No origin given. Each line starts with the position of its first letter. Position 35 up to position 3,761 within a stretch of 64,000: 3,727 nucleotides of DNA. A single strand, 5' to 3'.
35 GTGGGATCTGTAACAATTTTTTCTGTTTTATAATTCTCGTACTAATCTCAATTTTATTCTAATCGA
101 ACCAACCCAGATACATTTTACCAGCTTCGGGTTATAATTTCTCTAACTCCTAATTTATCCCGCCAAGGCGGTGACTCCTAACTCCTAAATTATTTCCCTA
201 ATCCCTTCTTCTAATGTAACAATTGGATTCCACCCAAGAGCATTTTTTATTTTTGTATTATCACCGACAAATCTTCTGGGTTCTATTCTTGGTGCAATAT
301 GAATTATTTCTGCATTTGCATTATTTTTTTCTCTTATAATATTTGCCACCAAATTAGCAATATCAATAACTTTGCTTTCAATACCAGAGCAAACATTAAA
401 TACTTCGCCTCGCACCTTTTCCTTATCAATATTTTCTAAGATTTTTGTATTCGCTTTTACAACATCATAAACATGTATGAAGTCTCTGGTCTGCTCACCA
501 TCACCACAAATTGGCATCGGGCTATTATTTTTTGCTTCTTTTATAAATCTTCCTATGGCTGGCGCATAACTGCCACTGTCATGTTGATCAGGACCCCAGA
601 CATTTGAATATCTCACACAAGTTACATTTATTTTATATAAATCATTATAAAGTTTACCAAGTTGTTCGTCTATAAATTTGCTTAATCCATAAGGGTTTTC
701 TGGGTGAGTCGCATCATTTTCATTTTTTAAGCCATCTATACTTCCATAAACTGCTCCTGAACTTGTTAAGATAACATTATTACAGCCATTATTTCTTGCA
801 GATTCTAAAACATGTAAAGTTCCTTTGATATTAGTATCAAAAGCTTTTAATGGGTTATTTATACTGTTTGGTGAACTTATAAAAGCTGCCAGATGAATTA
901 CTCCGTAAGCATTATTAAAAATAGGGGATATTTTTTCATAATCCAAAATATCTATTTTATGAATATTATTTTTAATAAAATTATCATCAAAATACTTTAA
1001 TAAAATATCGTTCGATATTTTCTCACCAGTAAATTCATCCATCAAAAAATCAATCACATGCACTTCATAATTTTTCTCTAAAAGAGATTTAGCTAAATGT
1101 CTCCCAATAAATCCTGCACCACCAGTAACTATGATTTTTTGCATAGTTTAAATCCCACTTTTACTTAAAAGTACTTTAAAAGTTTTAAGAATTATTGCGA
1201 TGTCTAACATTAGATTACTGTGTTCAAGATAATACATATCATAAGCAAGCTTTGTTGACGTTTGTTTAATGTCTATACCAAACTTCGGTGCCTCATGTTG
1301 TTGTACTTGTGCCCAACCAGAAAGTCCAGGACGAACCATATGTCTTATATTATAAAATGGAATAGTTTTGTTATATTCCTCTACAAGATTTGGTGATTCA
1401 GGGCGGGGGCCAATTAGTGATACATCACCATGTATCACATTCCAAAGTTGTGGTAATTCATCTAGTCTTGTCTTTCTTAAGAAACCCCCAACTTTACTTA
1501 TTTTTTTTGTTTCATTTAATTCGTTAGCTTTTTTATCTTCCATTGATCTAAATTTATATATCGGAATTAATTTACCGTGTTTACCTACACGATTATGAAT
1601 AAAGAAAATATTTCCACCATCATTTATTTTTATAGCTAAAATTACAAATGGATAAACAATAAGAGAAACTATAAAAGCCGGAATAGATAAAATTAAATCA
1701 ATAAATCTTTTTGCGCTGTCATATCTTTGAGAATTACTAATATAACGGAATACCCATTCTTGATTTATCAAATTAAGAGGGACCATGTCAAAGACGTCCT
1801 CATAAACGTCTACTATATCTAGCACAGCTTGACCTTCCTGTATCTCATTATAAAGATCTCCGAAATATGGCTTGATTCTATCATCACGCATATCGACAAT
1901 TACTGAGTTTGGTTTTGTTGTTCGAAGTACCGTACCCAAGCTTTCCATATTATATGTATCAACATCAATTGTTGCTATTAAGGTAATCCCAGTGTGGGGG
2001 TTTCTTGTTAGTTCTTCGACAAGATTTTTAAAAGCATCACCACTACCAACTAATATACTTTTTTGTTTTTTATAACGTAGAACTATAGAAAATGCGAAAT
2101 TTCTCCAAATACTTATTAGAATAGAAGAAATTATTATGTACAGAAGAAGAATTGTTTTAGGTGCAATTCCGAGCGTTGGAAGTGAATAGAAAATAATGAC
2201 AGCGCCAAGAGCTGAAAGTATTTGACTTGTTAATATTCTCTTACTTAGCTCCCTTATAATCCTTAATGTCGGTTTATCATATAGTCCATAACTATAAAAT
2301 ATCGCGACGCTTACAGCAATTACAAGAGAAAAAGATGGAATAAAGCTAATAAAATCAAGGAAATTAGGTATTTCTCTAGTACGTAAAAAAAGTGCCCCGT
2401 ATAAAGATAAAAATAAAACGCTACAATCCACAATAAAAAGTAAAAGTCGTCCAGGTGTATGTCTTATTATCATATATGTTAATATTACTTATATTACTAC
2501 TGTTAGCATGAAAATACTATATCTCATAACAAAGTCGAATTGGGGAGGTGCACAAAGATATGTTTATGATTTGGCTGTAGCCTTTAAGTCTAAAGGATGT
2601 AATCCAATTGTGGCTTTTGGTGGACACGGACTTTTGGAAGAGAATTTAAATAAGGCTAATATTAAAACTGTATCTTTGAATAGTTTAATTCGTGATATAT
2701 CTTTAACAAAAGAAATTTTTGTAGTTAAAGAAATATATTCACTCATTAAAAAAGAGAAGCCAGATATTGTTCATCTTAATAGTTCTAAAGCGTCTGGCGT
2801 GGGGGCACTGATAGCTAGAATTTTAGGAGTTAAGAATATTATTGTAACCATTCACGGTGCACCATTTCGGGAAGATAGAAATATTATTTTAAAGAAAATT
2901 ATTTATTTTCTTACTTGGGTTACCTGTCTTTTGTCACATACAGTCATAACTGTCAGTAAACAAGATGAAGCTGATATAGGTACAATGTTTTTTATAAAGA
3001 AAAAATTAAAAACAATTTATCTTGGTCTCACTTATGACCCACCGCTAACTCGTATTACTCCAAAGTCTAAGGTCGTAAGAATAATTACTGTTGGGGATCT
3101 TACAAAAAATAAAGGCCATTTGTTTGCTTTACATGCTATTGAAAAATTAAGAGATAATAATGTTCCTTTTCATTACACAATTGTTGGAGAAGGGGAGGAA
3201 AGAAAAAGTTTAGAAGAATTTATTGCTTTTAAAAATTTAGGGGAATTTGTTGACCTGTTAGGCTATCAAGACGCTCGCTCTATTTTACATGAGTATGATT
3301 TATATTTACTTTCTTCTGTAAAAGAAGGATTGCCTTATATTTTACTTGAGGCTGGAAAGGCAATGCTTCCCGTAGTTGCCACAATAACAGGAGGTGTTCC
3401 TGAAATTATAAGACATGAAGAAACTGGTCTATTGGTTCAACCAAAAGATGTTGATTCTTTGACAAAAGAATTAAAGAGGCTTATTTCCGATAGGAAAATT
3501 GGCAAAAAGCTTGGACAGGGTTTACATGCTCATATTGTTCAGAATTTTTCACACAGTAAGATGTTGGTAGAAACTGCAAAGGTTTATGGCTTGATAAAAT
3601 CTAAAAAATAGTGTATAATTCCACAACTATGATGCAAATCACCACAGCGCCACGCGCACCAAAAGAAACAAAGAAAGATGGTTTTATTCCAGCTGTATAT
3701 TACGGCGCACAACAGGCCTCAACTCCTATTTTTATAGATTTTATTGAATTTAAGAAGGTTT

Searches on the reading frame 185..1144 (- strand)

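Call 57: search_protein_families(library=pfam, proteins=[window:185-1144:-], max_evalue=0.001)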
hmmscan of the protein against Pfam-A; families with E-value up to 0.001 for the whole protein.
window:185-1144:- (319 aa): 6 families
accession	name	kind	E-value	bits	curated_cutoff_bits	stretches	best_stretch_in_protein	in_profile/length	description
PF16363.11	GDP_Man_Dehyd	-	8.6e-58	196.8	27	1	5-317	1-331/332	GDP-mannose 4,6 dehydratase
PF01370.27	Epimerase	-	6e-55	186.7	20.9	1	4-252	1-240/240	NAD dependent epimerase/dehydratase family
PF01073.25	3Beta_HSD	-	1.5e-24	86.9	22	1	5-252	1-249/280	3-beta hydroxysteroid dehydrogenase/isomerase family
PF02719.21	Polysacc_synt_2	-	4.4e-23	82.3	20.2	1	4-280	1-258/293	Polysaccharide biosynthesis protein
PF04321.23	RmlD_sub_bind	-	6.4e-14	52.1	27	1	3-274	2-235/287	RmlD substrate binding domain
PF07993.18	NAD_binding_4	-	6.3e-12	45.6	20.1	1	6-187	1-210/258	Male sterility protein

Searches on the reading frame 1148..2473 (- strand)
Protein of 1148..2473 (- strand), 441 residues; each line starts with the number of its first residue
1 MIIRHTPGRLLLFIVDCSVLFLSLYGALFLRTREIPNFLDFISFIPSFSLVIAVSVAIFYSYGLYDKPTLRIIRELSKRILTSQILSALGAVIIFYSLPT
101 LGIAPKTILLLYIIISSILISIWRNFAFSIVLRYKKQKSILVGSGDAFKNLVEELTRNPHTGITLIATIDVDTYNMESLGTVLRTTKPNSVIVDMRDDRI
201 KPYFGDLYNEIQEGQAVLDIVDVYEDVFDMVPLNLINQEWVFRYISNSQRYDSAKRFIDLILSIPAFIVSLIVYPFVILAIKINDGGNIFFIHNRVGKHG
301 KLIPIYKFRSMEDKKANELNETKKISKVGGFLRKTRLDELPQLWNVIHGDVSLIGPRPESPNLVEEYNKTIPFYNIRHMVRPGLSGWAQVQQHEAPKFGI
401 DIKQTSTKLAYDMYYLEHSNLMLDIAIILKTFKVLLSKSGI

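Call 57: search_protein_families(library=pfam, proteins=[window:1148-2473:-], max_evalue=0.001)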
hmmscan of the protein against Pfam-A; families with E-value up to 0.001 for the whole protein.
window:1148-2473:- (441 aa): 2 families
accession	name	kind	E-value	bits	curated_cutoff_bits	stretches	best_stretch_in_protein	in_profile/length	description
PF02397.22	Bac_transf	-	1.1e-55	188.3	27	1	255-436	1-178/179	Bacterial sugar transferase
PF13727.12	CoA_binding_3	-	4.5e-08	33.8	25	1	62-173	3-114/175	CoA-binding domain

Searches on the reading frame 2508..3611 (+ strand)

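Call 57: search_protein_families(library=pfam, proteins=[window:2508-3611:+], max_evalue=0.001)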
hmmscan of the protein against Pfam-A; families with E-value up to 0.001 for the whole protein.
window:2508-3611:+ (367 aa): 6 families
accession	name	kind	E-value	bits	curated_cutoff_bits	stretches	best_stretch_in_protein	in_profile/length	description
PF00534.26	Glycos_transf_1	-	6.1e-32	111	26.4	1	188-336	14-166/172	Glycosyl transferases group 1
PF13692.12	Glyco_trans_1_4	-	5.3e-31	108.2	27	1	191-328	3-142/142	Glycosyl transferases group 1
PF13439.12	Glyco_transf_4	-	3.1e-19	70.1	28.5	1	12-173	1-165/170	Glycosyltransferase Family 4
PF13477.12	Glyco_trans_4_2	-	1.3e-10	42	23.4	1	2-126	1-118/139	Glycosyl transferase 4-like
PF13579.12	Glyco_trans_4_4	-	1.2e-08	35.9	29.7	1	13-171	1-156/158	Glycosyl transferase 4-like domain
PF20706.3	GT4-conflict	-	3.9e-05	23.2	26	1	169-312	176-335/385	Family 4 Glycosyltransferase in conflict systems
